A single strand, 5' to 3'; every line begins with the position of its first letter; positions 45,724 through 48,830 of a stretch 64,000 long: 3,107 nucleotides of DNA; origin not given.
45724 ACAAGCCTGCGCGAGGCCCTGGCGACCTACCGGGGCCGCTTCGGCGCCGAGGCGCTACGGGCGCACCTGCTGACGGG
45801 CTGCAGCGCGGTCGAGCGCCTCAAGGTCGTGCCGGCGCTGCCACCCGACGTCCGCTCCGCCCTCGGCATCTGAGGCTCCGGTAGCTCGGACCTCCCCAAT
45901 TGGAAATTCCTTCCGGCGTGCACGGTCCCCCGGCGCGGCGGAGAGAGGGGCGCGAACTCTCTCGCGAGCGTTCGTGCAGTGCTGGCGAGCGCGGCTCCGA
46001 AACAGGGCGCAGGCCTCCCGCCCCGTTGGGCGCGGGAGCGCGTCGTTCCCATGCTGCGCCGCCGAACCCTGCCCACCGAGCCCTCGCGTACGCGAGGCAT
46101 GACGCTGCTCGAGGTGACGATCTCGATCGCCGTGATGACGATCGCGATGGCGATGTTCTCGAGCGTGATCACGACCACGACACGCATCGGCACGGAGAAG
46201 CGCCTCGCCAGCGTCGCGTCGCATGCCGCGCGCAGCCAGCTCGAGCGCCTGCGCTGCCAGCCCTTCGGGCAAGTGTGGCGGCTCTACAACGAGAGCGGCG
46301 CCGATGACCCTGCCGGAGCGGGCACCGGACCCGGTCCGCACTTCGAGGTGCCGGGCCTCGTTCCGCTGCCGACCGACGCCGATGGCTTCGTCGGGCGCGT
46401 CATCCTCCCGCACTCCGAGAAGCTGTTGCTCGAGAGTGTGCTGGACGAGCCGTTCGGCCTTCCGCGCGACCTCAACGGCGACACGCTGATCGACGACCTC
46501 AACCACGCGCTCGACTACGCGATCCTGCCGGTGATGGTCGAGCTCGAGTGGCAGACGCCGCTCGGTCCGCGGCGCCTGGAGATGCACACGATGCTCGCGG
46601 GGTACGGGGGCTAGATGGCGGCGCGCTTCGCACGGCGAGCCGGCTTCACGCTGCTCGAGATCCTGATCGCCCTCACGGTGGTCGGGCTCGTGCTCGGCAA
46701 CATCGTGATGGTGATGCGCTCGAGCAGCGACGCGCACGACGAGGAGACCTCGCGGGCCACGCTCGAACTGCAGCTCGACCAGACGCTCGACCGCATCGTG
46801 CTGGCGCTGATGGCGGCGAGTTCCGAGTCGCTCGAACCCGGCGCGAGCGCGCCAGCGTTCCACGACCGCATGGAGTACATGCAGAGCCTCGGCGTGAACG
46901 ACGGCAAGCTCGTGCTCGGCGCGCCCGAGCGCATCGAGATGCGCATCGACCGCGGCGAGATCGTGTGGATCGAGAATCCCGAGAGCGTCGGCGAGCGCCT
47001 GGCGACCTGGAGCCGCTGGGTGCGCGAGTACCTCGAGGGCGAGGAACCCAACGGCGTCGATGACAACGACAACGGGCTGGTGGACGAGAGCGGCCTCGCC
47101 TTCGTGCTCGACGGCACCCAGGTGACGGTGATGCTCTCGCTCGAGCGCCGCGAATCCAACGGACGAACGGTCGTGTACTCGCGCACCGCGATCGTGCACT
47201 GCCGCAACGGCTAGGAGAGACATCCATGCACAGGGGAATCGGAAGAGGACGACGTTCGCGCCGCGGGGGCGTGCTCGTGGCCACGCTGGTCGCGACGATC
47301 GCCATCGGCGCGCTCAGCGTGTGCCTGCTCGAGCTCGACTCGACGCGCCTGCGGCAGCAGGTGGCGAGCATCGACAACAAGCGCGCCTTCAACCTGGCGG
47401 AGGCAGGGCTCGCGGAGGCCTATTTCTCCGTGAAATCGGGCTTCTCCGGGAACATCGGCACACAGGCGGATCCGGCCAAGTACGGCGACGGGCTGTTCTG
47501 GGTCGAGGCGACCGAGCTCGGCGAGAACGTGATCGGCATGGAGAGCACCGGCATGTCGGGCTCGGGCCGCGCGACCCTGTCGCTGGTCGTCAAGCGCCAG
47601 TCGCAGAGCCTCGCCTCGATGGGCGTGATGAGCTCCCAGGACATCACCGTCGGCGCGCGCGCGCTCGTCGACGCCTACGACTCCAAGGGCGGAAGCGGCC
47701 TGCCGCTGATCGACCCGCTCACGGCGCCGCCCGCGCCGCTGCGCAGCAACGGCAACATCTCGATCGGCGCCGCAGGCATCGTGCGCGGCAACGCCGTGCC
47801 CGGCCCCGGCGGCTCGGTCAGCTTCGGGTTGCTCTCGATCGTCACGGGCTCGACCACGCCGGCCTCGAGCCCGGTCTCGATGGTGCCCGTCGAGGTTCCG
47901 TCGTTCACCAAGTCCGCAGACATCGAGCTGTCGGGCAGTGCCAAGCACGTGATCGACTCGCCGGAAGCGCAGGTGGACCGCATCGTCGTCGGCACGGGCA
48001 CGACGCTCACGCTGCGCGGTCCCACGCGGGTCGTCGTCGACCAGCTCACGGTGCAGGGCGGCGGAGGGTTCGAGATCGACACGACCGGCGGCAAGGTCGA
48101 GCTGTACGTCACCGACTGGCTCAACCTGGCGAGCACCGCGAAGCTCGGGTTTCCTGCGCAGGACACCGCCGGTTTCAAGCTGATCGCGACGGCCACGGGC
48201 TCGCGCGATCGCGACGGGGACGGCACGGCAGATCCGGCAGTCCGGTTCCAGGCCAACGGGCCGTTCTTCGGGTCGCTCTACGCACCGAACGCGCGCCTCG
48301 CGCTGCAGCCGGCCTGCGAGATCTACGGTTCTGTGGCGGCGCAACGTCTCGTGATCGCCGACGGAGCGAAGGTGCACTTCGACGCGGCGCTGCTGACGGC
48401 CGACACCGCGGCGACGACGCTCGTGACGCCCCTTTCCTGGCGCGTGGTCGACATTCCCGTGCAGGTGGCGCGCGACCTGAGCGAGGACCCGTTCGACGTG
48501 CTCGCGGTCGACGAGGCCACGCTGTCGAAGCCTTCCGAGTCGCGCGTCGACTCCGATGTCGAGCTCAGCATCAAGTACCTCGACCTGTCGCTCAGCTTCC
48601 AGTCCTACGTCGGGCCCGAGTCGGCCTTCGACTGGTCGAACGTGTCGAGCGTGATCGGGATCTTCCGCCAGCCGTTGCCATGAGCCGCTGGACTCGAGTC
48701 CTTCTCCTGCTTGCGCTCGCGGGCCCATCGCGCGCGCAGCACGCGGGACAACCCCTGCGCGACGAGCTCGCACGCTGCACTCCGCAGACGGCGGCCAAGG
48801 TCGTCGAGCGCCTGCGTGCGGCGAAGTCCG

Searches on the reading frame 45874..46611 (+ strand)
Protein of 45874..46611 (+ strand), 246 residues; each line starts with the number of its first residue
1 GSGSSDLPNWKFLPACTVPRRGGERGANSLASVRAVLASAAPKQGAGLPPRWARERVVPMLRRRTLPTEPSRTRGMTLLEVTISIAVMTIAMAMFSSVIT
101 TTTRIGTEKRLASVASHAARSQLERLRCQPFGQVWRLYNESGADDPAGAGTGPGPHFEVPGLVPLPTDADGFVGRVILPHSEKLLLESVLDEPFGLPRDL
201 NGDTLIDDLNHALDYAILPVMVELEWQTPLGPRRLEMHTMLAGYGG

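Call 51: search_protein_families(library=pfam, proteins=[window:45874-46611:+], max_evalue=0.001)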
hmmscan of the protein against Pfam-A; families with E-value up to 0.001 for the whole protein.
window:45874-46611:+ (246 aa): 1 family
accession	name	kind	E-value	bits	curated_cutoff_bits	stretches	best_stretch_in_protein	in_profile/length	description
PF07963.17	N_methyl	-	2.8e-05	23.9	21.2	1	71-94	2-25/27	Prokaryotic N-terminal methylation motif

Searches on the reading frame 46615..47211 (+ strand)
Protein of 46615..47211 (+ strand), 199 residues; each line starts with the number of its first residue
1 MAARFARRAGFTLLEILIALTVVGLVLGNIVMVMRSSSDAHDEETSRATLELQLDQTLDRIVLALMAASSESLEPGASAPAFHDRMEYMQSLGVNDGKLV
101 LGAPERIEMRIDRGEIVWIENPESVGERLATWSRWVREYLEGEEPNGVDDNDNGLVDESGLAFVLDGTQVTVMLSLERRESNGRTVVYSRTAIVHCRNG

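Call 51: search_protein_families(library=pfam, proteins=[window:46615-47211:+], max_evalue=0.001)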
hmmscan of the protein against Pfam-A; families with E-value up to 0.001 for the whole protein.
window:46615-47211:+ (199 aa): 1 family
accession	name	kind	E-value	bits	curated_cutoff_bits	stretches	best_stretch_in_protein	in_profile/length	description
PF07963.17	N_methyl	-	9.4e-06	25.4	21.2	1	7-28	3-24/27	Prokaryotic N-terminal methylation motif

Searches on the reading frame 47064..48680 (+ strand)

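Call 51: search_protein_families(library=pfam, proteins=[window:47064-48680:+], max_evalue=0.001)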
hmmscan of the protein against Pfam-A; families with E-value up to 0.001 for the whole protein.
window:47064-48680:+ (539 aa): 1 family
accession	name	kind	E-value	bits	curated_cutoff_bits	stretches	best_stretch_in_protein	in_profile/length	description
PF23981.1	DUF7305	-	4.4e-11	43.4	27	1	314-443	64-182/185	Domain of unknown function (DUF7305)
